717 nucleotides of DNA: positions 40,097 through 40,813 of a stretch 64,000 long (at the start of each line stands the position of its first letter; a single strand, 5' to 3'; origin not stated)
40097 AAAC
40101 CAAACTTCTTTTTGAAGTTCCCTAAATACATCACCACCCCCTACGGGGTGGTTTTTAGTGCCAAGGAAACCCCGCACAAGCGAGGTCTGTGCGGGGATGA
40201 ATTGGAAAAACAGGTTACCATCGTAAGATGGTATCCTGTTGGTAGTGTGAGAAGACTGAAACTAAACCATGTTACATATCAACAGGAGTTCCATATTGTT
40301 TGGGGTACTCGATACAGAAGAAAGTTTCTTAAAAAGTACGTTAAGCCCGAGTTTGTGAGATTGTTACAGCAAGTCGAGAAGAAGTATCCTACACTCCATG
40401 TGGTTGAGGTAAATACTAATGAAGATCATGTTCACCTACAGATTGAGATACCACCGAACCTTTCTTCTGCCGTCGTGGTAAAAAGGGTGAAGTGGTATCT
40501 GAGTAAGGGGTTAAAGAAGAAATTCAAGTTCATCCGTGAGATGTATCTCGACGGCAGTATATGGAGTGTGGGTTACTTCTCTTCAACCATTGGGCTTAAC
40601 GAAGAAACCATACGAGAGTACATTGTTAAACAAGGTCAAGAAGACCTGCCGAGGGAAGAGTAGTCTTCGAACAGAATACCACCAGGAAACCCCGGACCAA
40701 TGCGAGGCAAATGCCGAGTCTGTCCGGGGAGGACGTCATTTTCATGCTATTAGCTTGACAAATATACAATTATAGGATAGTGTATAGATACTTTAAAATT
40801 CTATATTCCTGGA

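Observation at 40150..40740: Apparently intact IS200/IS605 (TnpA-only) element with both subterminal hairpins, inserted next to a terminator hairpin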

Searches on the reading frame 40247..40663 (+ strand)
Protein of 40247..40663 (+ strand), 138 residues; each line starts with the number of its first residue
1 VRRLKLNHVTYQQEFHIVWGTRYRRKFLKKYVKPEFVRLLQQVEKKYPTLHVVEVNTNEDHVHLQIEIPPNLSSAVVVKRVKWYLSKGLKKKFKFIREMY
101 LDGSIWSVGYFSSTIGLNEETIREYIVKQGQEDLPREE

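Call 3: search_protein_families(library=pfam, proteins=[window:40247-40663:+], max_evalue=0.1)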
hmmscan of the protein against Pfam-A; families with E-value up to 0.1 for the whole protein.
window:40247-40663:+ (138 aa): 2 families
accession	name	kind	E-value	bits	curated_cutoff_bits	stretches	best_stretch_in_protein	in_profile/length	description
PF01797.21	Y1_Tnp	-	1.9e-26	93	23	1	10-129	2-121/121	Transposase IS200 like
PF17390.7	Bac_rhamnosid_C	-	0.00029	21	22.1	1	31-81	13-66/78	Bacterial alpha-L-rhamnosidase C-terminal domain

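Call 6: find_encoding_contigs(protein=window:40247-40663:+, flank=10000, max_places=10)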
Protein window:40247-40663:+ (138 aa): no gene with exactly this product is on record in the collection.

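Call 7: find_homologous_proteins(query=window:40247-40663:+)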
Query window:40247-40663:+ (138 aa): 1640 proteins with E <= 0.001 among 1657 candidates; the best 120 are listed.
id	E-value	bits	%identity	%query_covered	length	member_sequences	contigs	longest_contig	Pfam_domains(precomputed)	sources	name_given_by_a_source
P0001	2.6e-85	301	99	100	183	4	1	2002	PF01797.22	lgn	-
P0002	8.8e-69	247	78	99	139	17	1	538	PF01797.22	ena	-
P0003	1.4e-67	244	77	99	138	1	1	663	PF01797.22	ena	-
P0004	4.6e-66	239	77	97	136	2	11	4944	PF01797.22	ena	-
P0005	4.9e-65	235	75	99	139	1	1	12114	PF01797.22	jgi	-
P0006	5.0e-65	235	74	99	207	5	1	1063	PF01797.22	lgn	-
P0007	2.6e-64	233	74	99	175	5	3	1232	PF01797.22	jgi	-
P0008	2.6e-64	233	74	100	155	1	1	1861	PF01797.22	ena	-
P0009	4.8e-64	232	72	100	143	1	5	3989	PF01797.22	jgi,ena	-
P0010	8.3e-64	231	73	100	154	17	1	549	PF01797.22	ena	-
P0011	1.2e-63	231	72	99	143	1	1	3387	PF01797.22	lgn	-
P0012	1.6e-63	230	73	100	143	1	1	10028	PF01797.22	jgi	-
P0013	1.9e-63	230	72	100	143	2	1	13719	PF01797.22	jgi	jgi:putative transposase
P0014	2.2e-63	230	71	100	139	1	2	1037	PF01797.22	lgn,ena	-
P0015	3.6e-63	229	72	99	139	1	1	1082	PF01797.22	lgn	-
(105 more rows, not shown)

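Call 8: find_encoding_contigs(protein=P0001, flank=5000, max_places=6)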
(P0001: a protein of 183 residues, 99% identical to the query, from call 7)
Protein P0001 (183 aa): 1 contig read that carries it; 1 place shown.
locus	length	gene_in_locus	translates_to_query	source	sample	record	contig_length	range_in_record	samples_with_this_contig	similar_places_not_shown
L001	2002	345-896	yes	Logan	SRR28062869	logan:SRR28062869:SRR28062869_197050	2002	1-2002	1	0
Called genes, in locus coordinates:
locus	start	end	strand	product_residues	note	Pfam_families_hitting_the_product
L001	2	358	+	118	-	?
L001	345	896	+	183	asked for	PF01797:Y1_Tnp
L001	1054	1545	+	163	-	-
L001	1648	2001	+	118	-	?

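Call 9: find_encoding_contigs(protein=P0004, flank=3000, max_places=10)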
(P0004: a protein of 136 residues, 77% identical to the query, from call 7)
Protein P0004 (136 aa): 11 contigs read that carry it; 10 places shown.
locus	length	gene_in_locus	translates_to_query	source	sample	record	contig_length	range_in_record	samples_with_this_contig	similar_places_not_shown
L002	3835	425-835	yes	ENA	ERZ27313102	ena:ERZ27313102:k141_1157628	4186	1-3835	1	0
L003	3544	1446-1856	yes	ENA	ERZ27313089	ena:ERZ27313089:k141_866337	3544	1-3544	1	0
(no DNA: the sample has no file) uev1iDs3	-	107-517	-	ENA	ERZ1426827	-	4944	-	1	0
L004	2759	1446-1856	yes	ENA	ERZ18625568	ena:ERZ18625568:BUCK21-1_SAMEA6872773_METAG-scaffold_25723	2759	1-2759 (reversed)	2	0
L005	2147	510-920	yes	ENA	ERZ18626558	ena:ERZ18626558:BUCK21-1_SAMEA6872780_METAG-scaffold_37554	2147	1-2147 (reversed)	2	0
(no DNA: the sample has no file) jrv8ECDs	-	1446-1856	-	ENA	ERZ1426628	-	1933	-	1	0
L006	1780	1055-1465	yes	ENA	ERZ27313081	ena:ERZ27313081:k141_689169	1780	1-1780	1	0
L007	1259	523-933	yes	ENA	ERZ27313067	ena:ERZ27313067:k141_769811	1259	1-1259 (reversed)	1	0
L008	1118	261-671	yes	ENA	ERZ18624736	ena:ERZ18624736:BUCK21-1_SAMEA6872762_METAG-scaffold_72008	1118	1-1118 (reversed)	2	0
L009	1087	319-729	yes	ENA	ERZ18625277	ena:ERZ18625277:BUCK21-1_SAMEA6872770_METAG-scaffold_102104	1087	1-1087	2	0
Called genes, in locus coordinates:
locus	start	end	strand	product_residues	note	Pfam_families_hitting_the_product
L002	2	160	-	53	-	?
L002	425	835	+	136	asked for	PF01797:Y1_Tnp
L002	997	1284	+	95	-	-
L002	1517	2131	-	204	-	PF02357:NusG, PF00467:KOW (weak)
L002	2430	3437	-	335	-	PF13384:HTH_23 (faint), PF13936:HTH_38, PF00665:rve (weak)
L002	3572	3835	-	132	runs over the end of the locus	-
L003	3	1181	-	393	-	?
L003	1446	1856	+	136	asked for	PF01797:Y1_Tnp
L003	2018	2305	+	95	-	-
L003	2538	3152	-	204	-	PF02357:NusG, PF00467:KOW (weak)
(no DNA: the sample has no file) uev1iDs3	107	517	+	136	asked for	PF01797:Y1_Tnp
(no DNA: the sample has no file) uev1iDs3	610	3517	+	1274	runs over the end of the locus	-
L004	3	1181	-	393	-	?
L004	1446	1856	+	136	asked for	PF01797:Y1_Tnp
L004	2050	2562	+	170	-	-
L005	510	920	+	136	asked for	PF01797:Y1_Tnp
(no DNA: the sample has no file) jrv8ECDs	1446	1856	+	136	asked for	PF01797:Y1_Tnp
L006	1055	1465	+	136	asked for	PF01797:Y1_Tnp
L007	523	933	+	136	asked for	PF01797:Y1_Tnp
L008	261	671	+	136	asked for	PF01797:Y1_Tnp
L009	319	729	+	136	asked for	PF01797:Y1_Tnp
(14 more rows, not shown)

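Call 10: find_encoding_contigs(protein=P0005, flank=5000, max_places=4)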
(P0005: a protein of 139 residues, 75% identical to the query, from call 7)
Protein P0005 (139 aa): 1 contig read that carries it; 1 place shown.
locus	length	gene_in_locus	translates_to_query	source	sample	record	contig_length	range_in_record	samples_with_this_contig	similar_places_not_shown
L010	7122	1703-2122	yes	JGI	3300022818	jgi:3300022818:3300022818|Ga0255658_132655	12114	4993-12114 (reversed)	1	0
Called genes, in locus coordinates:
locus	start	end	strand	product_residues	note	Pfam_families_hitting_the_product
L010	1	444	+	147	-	?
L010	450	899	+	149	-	PF00828:Ribosomal_L27A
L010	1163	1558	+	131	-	-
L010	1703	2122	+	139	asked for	PF01797:Y1_Tnp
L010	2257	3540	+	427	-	PF00344:SecY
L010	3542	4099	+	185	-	PF00406:ADK, PF02223:Thymidylate_kin (faint), PF13207:AAA_17, PF13238:AAA_18, PF13671:AAA_33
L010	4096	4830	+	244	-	PF00557:Peptidase_M24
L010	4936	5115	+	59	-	-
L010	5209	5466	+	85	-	PF01176:eIF-1a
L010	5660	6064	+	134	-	PF00416:Ribosomal_S13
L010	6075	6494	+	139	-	PF00411:Ribosomal_S11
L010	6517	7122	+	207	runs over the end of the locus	PF00163:Ribosomal_S4, PF01479:S4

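Call 14: find_related_loci(query=A1, collection=genome_contigs, flank=4000)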
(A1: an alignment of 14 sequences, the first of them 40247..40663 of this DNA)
Query A1 (138 aa) in genome_contigs; peptide patterns used: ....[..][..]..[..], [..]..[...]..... (x = any residue, [..] = any of these).
318 stretches matched a pattern; 94 encode a relative of the query (tblastn E <= 1e-3); the best 80 are kept; 80 distinct loci.
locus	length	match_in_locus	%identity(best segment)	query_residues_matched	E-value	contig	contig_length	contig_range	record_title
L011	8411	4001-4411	68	1-137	2e-60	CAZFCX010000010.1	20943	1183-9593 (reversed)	MAG TPA_asm: uncultured Bdellovibrionales bacterium isolate SRP239243_co1_144 genome assembly, contig: NODE_4009_length_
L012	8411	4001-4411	64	1-137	3e-58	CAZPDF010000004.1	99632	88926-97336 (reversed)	MAG TPA_asm: uncultured Candidatus Saccharibacteria bacterium isolate SRP178908_co1_311 genome assembly, contig: NODE_88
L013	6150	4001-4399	67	1-133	3e-57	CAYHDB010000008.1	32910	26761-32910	MAG TPA_asm: uncultured Candidatus Saccharibacteria bacterium isolate ERP119702_co1_281 genome assembly, contig: NODE_12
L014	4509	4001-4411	61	1-137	3e-57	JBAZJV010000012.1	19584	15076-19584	MAG: Patescibacteria group bacterium isolate SO_2017_LW4_128 scaffold_5524_c1_LW137-91_2017, whole genome shotgun sequen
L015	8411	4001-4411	61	1-137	2e-57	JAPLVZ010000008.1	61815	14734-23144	MAG: Candidatus Falkowbacteria bacterium isolate LacPavin_0419_WC90_MAG_43_11 LacPavin_0419_WC90_scaffold_260845, whole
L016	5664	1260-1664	65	1-135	4e-57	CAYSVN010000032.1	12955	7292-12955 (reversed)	MAG TPA_asm: uncultured Candidatus Peribacteria bacterium isolate SRP268394_co1_78 genome assembly, contig: NODE_7771_le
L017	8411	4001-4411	62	1-137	2e-56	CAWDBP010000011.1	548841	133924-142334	MAG: uncultured Bacteroidales bacterium isolate MFD01689.bin.1.120 genome assembly, contig: contig_37722, whole genome s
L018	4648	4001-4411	61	1-137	1e-56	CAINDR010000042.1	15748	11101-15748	Candidatus Falkowbacteria bacterium isolate Loclat_bin-10343 genome assembly, contig: bin-10343:42/64, whole genome shot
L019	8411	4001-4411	64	1-137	3e-56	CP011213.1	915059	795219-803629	MAG: Berkelbacteria bacterium GW2011_GWE1_39_12, complete genome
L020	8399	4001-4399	65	1-133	3e-56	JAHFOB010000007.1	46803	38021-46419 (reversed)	MAG: Candidatus Zambryskiibacteriota bacterium isolate nzgw494 NODE_277_length_46804_cov_4.416361, whole genome shotgun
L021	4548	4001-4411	64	1-137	4e-56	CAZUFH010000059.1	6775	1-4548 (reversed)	MAG TPA_asm: uncultured Pseudomonadales bacterium isolate SRP050083_co2_371 genome assembly, contig: NODE_10012_length_6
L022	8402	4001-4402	66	1-134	4e-56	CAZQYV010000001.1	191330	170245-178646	MAG TPA_asm: uncultured Candidatus Saccharibacteria bacterium isolate SRP286056_co1_693 genome assembly, contig: NODE_36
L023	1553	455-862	65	1-136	2e-57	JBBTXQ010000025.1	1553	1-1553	MAG: Patescibacteria group bacterium isolate H51-bin105_1 H51_bin105_1_000000000025, whole genome shotgun sequence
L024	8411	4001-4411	59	1-137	2e-54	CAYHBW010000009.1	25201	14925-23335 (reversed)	MAG TPA_asm: uncultured Candidatus Saccharibacteria bacterium isolate ERP119705_co11_432 genome assembly, contig: NODE_1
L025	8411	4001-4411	59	1-137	4e-54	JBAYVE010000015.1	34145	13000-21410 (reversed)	MAG: Patescibacteria group bacterium isolate SO_2016_LW3_52 scaffold01946_LW162_2016, whole genome shotgun sequence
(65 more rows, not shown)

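Call 15: search_solved_structures(query=window:40247-40663:+, show_alignments=2, max_evalue=0.001)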
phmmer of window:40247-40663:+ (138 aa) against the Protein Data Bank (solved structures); distinct sequences matched with E-value up to 0.001: 8.
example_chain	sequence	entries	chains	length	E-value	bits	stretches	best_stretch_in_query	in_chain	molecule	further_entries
2a6m_A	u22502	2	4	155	2.1e-15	60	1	6-137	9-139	ISHp608 transposase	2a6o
2vhg_A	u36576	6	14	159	2.3e-15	59.9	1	6-137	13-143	TRANSPOSASE ORFA | Putative transposase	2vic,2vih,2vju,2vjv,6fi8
2ec2_A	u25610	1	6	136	3e-13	53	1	6-131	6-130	136aa long hypothetical transposase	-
2f4f_A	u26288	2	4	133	1.5e-09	41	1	6-133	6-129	Transposase, putative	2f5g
2xm3_A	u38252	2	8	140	3.5e-09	39.9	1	9-130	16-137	TRANSPOSASE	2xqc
2xma_A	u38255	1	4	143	3.7e-09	39.8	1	9-130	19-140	TRANSPOSASE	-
2xo6_A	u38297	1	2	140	9.3e-09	38.5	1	9-129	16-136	TRANSPOSASE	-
2fyx_A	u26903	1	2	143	3.1e-08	36.8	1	9-129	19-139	transposase, putative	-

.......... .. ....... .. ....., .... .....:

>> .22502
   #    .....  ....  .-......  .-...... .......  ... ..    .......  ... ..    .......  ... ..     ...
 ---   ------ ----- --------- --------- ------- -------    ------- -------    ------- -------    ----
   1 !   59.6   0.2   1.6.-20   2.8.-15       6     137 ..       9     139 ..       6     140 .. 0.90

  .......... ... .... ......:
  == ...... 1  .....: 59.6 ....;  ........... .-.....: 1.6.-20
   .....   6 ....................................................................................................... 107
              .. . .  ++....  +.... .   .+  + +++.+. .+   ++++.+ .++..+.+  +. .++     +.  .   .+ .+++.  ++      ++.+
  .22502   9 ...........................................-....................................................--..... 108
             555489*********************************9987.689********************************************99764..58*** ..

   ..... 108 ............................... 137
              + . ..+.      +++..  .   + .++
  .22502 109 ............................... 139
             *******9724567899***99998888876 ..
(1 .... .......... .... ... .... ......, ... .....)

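Call 32: search_protein_families(library=ncbifam, proteins=[window:40247-40663:+], max_evalue=0.01)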
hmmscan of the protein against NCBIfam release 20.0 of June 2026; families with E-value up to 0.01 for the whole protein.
window:40247-40663:+ (138 aa): 2 families
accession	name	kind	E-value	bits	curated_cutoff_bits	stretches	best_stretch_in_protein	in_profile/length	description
NF033573.1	transpos_IS200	equivalog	3.4e-28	98.4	55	1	6-126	4-124/126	IS200/IS605 family transposase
TIGR03926.1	T7_EssB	equivalog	0.0032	16.4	229.75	1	20-79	14-73/377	type VII secretion protein EssB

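Call 54: search_dna_similar(query=window:40247-40663:+, collection=plasmids, mode=protein, max_rows=25, rows=spread)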
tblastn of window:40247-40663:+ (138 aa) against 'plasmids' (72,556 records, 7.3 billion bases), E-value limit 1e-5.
Records with a match: 2419; places in all: 2923; records where one place covers at least 80% of the query: 2281.
Best place of each record, by identity: <60% 2419.
By first word of the organism name: Salmonella 629; Escherichia 419; Klebsiella 314; Enterococcus 270; Bacillus 92; Yersinia 68; Clostridium 65; Staphylococcus 39; Vibrio 35; Ligilactobacillus 32; and 153 more.
By predicted mobility (MOB-suite, as given by PLSDB): conjugative 1180; non-mobilizable 842; mobilizable 397.
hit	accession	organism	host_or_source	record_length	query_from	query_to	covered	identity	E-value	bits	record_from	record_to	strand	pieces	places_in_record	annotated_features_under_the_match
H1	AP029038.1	Rickettsia endosymbiont of Nesidiocoris tenuis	insect gut metagenome,Nesidiocoris ...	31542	1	138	100%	39.3%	2e-25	107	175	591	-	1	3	tnpA_319: IS200/IS605-like element IS1541A family transposase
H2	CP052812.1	Salmonella enterica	Chicken Breasts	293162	5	126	88%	37.4%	8e-12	93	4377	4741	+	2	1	none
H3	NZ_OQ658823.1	Salmonella enterica subsp. enterica serovar Typhimurium ...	-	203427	7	138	96%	31.8%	7e-15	77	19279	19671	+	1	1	tnpA: IS200/IS605 family transposase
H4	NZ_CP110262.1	Escherichia albertii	Sus scrofa domesticus,whole ...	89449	1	129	93%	31.6%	7e-11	65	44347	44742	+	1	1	tnpA: IS200/IS605 family transposase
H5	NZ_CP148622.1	Clostridium perfringens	Homo sapiens,single cell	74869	6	138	96%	30.1%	6e-14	74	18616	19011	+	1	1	tnpA: IS200/IS605-like element IS200S family transposase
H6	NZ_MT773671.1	Escherichia coli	-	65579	1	129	93%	30.8%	2e-10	64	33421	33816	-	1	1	tnpA: IS200/IS605 family transposase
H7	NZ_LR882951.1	Planktothrix agardhii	-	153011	7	129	89%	31.5%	1e-11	68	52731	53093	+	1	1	tnpA: IS200/IS605 family transposase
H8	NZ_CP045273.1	Priestia megaterium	pure culture,Paper surface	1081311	7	136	94%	28.8%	1e-6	53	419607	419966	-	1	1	none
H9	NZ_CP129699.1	Klebsiella pneumoniae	Homo sapiens,whole organism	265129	8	129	88%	30.1%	9e-8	56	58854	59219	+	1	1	tnpA: IS200/IS605 family transposase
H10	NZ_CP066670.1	Enterococcus faecium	Homo sapiens,cell culture,rectal swab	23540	10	129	87%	30.6%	9e-11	65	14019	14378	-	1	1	tnpA: IS200/IS605 family transposase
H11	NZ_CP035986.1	Bacillus mycoides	cell culture,soil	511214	15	129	83%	31.6%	4e-9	61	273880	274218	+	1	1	tnpA: IS200/IS605 family transposase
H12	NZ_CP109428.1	Streptomyces sp. NBC_01497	-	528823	8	136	93%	27.7%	7e-8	57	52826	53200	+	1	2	tnpA: IS200/IS605 family transposase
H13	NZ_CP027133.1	Escherichia coli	-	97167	6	133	93%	27.3%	2e-11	67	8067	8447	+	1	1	tnpA: IS200/IS605-like element IS200C family transposase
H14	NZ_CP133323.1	Salmonella enterica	raw almonds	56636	4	135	96%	26.3%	3e-7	55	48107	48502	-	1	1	tnpA: IS200/IS605 family transposase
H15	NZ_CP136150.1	Salmonella enterica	Homo sapiens,blood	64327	4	135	96%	26.3%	3e-7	55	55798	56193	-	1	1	tnpA: IS200/IS605 family transposase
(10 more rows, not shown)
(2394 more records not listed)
